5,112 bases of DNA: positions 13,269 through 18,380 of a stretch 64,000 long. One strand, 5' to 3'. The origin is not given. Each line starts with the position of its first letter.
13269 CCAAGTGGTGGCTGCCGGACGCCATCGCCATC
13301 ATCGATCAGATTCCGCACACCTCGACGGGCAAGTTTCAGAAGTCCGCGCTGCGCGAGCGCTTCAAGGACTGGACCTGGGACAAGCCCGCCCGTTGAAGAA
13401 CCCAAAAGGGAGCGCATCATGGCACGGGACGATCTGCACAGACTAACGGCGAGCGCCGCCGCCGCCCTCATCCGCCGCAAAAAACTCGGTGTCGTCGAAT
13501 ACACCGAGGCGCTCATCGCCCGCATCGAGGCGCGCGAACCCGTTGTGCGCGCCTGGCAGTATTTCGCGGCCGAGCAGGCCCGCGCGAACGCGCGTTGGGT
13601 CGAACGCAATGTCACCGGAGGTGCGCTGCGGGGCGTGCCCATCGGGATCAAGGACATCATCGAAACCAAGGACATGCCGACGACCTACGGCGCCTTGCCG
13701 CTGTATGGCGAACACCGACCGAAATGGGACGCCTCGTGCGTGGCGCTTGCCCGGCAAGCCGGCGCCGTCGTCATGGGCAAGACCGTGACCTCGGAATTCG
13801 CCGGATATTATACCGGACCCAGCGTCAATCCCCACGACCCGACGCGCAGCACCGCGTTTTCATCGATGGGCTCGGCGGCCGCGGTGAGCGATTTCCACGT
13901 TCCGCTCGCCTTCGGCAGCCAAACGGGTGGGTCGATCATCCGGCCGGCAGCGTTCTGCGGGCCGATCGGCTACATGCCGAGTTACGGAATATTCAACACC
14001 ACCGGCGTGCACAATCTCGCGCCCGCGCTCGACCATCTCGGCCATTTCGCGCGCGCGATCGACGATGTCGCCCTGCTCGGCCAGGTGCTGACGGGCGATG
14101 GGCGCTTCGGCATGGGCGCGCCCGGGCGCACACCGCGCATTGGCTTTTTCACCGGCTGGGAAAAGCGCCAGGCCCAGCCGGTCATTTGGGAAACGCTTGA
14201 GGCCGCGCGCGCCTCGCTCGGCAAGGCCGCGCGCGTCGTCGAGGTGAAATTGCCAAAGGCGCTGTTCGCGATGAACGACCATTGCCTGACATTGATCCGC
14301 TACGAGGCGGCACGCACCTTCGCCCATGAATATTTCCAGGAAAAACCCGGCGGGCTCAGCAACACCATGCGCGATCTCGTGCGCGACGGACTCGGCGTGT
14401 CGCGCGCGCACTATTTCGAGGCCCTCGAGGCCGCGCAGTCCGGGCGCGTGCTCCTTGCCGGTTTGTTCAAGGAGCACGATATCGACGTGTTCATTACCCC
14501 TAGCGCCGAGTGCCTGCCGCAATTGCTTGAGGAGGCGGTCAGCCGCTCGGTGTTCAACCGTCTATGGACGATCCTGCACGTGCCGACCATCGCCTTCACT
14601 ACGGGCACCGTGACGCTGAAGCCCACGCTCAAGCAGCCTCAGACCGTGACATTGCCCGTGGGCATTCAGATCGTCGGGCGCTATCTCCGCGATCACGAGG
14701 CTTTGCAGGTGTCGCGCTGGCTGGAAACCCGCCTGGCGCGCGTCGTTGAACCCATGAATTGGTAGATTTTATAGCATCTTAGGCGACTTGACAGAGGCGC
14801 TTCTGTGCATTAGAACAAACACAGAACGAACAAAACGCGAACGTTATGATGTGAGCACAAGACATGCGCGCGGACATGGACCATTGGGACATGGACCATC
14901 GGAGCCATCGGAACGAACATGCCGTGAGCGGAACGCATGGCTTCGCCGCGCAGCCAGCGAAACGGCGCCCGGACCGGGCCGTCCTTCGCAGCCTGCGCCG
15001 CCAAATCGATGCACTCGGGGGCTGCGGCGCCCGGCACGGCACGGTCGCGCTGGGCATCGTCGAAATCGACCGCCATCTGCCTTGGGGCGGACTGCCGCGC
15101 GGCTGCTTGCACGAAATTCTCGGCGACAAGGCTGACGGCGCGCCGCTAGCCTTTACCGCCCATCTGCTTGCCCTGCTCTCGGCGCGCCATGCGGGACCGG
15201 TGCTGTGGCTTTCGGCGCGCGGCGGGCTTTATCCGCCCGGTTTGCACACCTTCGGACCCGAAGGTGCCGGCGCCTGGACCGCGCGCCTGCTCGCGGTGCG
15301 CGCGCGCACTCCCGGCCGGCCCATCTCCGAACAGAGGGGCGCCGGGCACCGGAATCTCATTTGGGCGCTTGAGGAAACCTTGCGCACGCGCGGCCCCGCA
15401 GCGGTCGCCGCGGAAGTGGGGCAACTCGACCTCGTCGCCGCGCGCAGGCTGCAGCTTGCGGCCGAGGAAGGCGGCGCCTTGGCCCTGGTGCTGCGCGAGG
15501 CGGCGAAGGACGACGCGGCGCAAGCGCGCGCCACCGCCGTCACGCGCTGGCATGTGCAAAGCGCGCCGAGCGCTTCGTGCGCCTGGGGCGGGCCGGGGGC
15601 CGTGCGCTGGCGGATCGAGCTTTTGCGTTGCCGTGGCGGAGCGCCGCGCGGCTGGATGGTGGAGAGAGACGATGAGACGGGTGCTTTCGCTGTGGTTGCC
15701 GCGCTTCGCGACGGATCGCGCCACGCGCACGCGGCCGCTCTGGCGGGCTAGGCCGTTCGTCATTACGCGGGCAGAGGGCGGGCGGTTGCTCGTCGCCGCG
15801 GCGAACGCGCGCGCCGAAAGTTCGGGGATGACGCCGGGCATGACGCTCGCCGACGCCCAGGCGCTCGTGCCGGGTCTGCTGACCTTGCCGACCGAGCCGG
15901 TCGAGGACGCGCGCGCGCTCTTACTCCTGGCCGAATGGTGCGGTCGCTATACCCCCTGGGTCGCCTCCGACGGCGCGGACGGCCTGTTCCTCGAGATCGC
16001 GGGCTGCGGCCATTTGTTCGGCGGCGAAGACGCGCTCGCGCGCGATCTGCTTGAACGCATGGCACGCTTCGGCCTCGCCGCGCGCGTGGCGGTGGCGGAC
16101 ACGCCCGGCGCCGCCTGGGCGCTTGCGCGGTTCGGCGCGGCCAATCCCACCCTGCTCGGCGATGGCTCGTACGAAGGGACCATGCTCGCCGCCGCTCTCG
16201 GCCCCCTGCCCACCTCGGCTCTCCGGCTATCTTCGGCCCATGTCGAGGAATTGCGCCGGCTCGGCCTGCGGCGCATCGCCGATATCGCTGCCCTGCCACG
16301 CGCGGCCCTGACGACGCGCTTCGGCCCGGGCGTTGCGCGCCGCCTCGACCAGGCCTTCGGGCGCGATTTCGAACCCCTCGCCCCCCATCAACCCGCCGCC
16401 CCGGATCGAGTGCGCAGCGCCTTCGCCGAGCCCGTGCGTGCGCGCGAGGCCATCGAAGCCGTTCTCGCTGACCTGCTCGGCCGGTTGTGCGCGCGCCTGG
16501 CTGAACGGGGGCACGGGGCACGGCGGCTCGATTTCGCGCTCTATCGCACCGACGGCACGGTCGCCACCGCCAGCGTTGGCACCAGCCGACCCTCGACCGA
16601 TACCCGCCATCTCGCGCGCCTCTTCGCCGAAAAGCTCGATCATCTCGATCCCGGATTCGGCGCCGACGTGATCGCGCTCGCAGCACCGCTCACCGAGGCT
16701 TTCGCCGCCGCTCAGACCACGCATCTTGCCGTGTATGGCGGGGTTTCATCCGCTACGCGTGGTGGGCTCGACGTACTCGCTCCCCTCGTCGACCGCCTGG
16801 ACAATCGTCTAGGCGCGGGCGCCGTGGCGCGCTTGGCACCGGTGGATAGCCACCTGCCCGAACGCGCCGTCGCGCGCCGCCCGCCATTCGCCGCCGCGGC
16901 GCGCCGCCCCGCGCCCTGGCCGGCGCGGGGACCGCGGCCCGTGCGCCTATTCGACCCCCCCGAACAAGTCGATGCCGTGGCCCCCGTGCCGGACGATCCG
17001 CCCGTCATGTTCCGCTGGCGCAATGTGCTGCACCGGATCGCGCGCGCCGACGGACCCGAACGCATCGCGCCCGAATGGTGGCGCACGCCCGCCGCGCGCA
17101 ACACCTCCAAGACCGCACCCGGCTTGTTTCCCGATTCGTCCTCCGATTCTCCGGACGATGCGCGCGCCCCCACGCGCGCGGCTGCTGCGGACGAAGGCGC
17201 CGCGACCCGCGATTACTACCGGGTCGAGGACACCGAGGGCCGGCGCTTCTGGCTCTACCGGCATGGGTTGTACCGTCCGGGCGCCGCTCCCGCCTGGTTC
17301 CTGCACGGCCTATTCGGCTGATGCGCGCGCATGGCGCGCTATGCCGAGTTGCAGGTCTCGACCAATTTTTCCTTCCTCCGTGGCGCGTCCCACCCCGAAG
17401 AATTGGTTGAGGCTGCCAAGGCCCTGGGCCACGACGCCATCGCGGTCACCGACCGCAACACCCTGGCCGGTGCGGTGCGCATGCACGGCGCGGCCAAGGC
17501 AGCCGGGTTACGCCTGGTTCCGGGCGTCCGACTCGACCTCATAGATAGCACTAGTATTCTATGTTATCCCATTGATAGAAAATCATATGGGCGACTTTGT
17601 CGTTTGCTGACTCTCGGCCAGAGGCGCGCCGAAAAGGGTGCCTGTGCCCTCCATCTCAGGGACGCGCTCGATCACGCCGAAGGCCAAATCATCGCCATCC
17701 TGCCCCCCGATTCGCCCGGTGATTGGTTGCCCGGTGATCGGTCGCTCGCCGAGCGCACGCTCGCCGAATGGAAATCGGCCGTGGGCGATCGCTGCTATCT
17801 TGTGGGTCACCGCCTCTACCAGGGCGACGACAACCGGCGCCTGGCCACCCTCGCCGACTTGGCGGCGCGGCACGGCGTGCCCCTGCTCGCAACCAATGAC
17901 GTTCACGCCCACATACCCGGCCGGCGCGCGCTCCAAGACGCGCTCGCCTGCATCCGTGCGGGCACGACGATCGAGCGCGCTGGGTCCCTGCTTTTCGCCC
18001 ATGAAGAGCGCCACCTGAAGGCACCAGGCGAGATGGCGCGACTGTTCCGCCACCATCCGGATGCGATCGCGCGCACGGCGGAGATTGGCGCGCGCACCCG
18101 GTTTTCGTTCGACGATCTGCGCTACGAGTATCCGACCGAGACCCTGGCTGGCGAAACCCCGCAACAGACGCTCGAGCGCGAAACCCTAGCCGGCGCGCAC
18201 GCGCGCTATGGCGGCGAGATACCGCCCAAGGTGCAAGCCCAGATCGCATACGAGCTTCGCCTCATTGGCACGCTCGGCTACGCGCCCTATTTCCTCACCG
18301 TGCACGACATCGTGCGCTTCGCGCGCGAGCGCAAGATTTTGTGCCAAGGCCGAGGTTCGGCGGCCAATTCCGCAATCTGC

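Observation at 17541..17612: About 70-nt AT-rich rare-codon patch inside dnaE2 that preserves a conserved peptide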

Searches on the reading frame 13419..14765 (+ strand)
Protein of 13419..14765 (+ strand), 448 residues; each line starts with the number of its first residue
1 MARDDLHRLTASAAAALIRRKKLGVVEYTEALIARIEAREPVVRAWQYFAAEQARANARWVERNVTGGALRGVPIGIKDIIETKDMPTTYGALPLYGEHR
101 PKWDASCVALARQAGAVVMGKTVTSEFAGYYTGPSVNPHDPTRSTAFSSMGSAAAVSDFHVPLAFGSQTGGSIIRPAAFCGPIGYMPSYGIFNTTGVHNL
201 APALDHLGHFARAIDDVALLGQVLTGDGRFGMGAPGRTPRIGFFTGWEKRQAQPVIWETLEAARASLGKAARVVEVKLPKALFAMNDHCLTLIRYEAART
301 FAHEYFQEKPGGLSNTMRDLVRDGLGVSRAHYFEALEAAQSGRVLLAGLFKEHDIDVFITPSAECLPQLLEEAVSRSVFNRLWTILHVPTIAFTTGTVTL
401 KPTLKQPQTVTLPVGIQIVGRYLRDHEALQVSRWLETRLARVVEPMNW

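Call 8: search_protein_families(library=pfam, proteins=[window:13419-14765:+])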
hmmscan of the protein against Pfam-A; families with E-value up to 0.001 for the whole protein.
window:13419-14765:+ (448 aa): 1 family
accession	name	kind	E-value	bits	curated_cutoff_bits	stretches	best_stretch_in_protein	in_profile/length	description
PF01425.27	Amidase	-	1.6e-59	202.6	27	1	27-428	1-444/445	Amidase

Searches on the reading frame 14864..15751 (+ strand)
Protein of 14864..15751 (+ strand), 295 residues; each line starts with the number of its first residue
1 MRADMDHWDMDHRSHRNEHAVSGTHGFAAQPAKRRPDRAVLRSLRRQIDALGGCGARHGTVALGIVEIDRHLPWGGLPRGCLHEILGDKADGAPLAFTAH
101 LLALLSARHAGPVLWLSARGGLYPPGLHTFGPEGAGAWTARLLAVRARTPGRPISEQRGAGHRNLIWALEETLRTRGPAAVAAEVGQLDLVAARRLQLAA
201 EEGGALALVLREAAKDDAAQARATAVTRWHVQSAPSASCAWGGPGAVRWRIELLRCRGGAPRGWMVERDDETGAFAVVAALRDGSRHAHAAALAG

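Call 8: search_protein_families(library=pfam, proteins=[window:14864-15751:+])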
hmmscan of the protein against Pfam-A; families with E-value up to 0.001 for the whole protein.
window:14864-15751:+ (295 aa): 0 families

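Call 51: search_protein_families(library=ncbifam, proteins=[window:14864-15751:+])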
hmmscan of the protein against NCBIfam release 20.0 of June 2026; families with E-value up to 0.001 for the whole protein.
window:14864-15751:+ (295 aa): 1 family
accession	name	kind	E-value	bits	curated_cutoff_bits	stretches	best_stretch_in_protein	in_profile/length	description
NF033429.2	ImuA_translesion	equivalog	3.3e-14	53.2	150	1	58-234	13-168/181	translesion DNA synthesis-associated protein ImuA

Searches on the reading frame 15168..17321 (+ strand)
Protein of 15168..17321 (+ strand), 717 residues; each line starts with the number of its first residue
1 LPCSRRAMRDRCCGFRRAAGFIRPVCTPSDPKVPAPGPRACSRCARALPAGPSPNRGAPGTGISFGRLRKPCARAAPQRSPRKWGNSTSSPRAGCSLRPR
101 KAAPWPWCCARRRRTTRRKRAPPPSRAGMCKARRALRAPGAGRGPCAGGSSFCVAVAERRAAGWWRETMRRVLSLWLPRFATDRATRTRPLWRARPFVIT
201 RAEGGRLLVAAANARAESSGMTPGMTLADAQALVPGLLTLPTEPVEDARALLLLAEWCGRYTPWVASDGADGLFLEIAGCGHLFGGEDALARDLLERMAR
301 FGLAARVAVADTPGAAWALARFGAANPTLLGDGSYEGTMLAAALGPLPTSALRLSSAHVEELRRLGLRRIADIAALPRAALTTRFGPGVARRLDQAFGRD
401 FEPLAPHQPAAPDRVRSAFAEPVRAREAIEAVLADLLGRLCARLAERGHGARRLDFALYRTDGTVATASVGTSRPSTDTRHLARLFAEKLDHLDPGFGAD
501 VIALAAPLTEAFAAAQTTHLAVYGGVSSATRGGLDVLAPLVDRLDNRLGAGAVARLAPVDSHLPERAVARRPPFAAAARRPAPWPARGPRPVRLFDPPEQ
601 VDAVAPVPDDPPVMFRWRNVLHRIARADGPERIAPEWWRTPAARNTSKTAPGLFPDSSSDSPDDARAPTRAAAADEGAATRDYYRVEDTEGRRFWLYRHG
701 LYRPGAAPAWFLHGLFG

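Call 8: search_protein_families(library=pfam, proteins=[window:15168-17321:+])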
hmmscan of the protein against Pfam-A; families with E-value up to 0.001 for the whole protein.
window:15168-17321:+ (717 aa): 2 families
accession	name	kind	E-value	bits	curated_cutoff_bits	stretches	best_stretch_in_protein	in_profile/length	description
PF00817.25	IMS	-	7.5e-12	45.8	23.2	1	176-319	2-146/148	impB/mucB/samB family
PF11799.13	IMS_C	-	7.4e-07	30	20.7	1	418-496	9-86/109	impB/mucB/samB family C-terminal domain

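Call 51: search_protein_families(library=ncbifam, proteins=[window:15168-17321:+])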
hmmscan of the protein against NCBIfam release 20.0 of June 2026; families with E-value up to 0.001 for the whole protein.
window:15168-17321:+ (717 aa): 6 families
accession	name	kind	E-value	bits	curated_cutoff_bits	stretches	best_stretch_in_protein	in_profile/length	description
NF003015.0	PRK03858.1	subfamily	1.3e-18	67.3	367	1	186-559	23-386/399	DNA polymerase IV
NF002848.0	PRK03103.1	subfamily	1.4e-13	50.1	381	1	189-449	23-287/410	DNA polymerase IV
NF002882.0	PRK03348.1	equivalog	4.3e-11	42.3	389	1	171-489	6-324/461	DNA polymerase IV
NF002677.0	PRK02406.1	equivalog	6.8e-09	35.3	256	1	180-456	16-292/357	DNA polymerase IV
NF002751.0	PRK02794.1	equivalog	1.4e-08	34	371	1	187-485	55-350/425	DNA polymerase IV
NF002883.0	PRK03352.1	equivalog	1e-07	31.5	330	1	170-494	5-327/347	DNA polymerase IV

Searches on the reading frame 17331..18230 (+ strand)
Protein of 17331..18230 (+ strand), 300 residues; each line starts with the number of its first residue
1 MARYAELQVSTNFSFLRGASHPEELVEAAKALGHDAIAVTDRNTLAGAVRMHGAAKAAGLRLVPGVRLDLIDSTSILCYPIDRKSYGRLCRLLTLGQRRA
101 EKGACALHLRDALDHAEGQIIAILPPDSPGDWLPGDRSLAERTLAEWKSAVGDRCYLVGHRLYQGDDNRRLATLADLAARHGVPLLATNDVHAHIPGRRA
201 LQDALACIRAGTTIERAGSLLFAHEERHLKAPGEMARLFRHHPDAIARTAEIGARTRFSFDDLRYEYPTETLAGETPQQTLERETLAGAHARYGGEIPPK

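Call 37: search_solved_structures(query=window:17331-18230:+, show_alignments=1)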
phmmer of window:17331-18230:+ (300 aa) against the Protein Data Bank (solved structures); distinct sequences matched with E-value up to 0.001: 13.
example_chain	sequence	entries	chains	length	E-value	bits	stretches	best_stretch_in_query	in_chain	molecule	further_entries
4jom_A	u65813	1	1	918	3e-19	72.8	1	3-261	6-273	DNA polymerase III subunit alpha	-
4gx8_A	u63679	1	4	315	1.7e-18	70.3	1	3-256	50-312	DNA polymerase III subunit epsilon,DNA polymerase III subunit alpha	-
4gx9_A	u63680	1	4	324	1.9e-18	70.2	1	3-256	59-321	DNA polymerase III subunit epsilon,DNA polymerase III subunit alpha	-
2hnh_A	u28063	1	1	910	6.8e-18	68.4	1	3-261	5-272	DNA polymerase III alpha subunit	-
2hqa_A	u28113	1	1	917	6.9e-18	68.4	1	3-261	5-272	DNA polymerase III alpha subunit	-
5m1s_A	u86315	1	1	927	6.9e-18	68.4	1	3-261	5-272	DNA polymerase III subunit alpha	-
5fku_A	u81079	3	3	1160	1e-17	67.8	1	3-260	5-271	DNA POLYMERASE III SUBUNIT ALPHA | DNA POLYMERASE III ALPHA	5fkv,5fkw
5lew_A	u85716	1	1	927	4e-09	39.6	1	113-257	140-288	DNA polymerase III subunit alpha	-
7pu7_A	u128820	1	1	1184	7.8e-09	38.7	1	113-257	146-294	DNA polymerase III subunit alpha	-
2hpi_A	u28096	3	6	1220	9.8e-09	38.3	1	114-293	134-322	DNA polymerase III alpha subunit | DNA polymerase III subunit alpha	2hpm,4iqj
3e0d_A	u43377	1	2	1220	2.5e-08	37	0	114-293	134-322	DNA polymerase III subunit alpha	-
3f2b_A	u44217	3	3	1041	0.0002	24.2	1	5-80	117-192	DNA-directed DNA polymerase III alpha chain | GEOBACILLUS KAUSTOPHILUS DNA POLC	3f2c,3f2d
9qpc_A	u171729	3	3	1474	0.00043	23.1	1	5-79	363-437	DNA polymerase III PolC-type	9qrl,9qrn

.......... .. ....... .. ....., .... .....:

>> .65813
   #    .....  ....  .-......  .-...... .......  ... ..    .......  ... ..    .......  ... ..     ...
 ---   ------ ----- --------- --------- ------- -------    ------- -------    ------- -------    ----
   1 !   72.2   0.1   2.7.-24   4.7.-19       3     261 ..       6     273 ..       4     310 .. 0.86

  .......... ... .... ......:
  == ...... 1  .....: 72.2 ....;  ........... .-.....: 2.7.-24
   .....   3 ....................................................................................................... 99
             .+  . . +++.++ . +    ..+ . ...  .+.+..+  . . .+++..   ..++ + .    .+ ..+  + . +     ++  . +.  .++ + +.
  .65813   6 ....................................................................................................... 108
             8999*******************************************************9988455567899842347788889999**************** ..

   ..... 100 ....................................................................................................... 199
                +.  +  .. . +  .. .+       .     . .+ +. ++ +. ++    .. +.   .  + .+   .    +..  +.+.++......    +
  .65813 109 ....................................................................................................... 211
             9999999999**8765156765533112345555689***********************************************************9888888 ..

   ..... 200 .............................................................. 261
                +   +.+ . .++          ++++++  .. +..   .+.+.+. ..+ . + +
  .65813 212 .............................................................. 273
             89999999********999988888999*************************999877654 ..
